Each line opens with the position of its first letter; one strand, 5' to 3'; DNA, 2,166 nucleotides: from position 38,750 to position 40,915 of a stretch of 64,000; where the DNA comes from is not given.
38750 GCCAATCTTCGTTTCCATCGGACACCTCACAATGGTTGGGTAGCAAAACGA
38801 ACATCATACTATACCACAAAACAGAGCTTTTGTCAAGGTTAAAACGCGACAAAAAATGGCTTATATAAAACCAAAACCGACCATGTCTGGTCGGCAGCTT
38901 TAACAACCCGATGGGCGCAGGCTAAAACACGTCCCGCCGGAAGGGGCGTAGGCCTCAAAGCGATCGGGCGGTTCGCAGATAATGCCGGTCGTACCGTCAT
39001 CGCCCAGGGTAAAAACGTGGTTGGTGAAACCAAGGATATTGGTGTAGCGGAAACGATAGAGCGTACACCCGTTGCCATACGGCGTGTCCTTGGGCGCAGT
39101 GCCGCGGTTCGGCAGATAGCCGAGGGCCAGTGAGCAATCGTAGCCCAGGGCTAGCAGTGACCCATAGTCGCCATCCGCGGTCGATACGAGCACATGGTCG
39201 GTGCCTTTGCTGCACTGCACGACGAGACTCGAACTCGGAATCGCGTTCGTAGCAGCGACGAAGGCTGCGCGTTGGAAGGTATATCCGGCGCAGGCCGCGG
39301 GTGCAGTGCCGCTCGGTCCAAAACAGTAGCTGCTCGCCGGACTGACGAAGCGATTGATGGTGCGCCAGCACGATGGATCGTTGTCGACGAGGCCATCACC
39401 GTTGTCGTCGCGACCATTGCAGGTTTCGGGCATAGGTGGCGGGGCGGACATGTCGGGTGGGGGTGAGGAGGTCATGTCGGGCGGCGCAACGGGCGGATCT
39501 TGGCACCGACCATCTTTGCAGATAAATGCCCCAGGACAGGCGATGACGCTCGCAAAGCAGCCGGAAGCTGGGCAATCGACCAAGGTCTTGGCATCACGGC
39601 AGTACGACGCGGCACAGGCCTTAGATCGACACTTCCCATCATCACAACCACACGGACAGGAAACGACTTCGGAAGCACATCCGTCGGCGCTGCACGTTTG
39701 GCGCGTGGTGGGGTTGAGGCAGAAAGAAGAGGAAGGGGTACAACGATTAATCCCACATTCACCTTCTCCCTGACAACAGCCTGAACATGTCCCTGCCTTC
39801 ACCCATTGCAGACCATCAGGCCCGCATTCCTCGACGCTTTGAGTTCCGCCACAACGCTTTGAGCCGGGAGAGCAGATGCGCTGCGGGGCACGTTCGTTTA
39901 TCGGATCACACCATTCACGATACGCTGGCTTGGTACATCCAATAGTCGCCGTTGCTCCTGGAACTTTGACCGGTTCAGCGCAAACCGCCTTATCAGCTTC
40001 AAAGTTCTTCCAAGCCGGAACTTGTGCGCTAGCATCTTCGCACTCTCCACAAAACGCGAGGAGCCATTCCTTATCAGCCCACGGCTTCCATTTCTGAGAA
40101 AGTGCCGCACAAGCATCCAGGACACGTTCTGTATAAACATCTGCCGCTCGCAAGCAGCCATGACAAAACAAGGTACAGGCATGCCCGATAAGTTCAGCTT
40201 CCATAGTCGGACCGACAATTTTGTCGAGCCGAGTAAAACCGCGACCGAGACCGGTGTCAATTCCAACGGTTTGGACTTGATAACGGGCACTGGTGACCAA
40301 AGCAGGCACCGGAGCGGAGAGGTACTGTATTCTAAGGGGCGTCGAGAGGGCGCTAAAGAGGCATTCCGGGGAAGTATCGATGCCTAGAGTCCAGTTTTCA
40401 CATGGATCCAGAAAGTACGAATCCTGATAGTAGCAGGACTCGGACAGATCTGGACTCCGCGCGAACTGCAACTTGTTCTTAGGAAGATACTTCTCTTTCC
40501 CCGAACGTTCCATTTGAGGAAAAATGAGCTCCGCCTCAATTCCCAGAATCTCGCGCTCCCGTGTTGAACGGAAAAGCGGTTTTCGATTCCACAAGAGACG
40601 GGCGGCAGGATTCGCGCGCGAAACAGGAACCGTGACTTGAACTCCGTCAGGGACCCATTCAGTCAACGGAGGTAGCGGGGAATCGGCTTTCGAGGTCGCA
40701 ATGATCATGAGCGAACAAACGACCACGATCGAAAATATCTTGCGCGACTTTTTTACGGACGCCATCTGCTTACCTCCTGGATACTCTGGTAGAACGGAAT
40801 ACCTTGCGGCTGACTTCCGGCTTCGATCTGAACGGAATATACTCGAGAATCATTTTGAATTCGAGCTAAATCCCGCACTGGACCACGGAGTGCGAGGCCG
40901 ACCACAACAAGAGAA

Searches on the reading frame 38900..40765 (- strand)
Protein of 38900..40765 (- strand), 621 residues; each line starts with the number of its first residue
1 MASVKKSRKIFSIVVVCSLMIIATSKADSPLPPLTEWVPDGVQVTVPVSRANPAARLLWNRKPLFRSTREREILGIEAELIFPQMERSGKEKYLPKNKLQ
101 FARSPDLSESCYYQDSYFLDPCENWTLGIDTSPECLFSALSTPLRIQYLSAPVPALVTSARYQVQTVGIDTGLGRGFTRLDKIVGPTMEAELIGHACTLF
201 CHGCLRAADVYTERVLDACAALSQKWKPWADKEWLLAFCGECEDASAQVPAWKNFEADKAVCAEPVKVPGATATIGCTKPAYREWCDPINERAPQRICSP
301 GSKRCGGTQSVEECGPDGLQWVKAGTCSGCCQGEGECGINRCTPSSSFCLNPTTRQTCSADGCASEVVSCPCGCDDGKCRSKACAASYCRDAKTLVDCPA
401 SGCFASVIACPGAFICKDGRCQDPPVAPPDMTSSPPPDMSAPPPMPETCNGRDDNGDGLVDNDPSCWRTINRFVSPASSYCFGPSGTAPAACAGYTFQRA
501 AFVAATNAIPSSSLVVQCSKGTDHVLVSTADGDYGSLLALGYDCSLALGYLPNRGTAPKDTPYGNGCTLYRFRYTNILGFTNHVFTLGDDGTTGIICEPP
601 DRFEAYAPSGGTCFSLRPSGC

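Call 3: search_protein_families(library=pfam, proteins=[window:38900-40765:-], max_evalue=1)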
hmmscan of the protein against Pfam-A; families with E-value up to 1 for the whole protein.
window:38900-40765:- (621 aa): 0 families

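Call 4: search_protein_families(library=ncbifam, proteins=[window:38900-40765:-], max_evalue=1)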
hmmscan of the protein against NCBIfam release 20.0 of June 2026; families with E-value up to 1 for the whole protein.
window:38900-40765:- (621 aa): 0 families

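Call 69: find_homologous_proteins(query=window:38900-40765:-, max_evalue=0.001)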
Query window:38900-40765:- (621 aa): 4 proteins with E <= 0.001 among 8000 candidates.
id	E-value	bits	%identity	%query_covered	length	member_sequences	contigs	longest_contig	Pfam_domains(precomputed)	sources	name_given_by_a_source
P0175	0.0e+0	1468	100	100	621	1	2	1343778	-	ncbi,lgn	-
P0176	3.0e-160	553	44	94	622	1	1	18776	-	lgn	-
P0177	1.4e-158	547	45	97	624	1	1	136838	-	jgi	jgi:hypothetical protein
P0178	5.4e-138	479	42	96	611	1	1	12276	-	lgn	-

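Call 70: find_encoding_contigs(protein=P0175, flank=10000, max_places=2)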
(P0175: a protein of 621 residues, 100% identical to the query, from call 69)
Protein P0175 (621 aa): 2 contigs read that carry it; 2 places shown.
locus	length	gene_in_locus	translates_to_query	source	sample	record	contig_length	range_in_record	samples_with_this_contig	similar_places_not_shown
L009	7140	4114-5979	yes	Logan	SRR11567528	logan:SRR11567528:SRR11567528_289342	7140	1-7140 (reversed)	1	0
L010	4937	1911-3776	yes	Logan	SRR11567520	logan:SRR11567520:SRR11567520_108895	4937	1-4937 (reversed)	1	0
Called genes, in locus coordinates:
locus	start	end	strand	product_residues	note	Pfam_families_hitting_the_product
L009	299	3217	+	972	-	PF00932:LTD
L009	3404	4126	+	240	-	-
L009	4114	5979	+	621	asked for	-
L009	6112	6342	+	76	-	-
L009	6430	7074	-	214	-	-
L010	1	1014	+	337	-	?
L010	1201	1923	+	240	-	-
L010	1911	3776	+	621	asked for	-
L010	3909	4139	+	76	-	-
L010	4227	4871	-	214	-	-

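Call 71: find_encoding_contigs(protein=P0177, flank=10000, max_places=2)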
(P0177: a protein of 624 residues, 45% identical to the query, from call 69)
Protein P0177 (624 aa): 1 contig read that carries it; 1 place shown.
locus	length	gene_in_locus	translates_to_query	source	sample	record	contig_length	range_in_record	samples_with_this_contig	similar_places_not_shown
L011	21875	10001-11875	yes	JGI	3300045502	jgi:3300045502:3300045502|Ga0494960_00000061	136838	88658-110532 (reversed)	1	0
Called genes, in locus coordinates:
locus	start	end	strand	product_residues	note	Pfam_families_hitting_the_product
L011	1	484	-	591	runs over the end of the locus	PF00931:NB-ARC (faint), PF02463:SMC_N (faint), PF13476:AAA_23 (faint), PF13555:AAA_29 (faint), PF00005:ABC_tran, PF12848:ABC_tran_Xtn, PF00005:ABC_tran, PF13304:AAA_21, +2 more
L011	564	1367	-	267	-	-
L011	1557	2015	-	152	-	PF00293:NUDIX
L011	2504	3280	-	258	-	PF22935:RM44_endonuclase (weak), PF14622:Ribonucleas_3_3, PF00636:Ribonuclease_3, PF00035:dsrm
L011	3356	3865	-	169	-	PF01029:NusB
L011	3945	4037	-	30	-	-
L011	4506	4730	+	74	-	PF13376:OmdA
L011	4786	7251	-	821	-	PF00521:DNA_topoisoIV, PF03989:DNA_gyraseA_C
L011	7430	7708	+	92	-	-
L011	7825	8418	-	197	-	-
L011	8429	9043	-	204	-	PF13483:Lactamase_B_3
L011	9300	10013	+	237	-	-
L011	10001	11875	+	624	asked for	-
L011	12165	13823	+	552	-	-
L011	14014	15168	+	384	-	PF00575:S1 (weak), PF23459:S1_RRP5 (faint), PF24685:OB_RRP5_4th (faint), PF00575:S1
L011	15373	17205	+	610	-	PF06068:TIP49 (weak), PF00004:AAA, PF17862:AAA_lid_3, PF01434:Peptidase_M41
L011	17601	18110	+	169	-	-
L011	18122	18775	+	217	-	-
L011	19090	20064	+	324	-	-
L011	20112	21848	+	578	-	PF00437:T2SSE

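Call 72: find_encoding_contigs(protein=P0176, flank=10000, max_places=2)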
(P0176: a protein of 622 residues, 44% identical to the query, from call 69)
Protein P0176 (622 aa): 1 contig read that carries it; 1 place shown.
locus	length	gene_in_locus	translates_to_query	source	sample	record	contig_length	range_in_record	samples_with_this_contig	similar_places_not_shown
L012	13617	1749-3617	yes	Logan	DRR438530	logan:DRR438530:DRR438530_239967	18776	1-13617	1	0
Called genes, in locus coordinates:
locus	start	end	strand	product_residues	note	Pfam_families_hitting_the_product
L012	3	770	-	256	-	?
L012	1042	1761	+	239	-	-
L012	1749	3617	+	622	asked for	-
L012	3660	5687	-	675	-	PF03170:CBM_BcsB_1st (faint)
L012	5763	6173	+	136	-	PF00072:Response_reg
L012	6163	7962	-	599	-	PF13641:Glyco_tranf_2_3, PF00535:Glycos_transf_2 (weak), PF13632:Glyco_trans_2_3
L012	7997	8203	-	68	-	-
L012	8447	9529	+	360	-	PF00483:NTP_transferase, PF22640:ManC_GMP_beta-helix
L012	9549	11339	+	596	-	PF11658:CBP_BcsG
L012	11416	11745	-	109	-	-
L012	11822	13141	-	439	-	PF01476:LysM, PF23446:LysM1_NFP_LYK (faint), PF23473:LysM3_LYK4_5 (weak), PF01476:LysM (weak), PF01551:Peptidase_M23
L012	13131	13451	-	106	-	-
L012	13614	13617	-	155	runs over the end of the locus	-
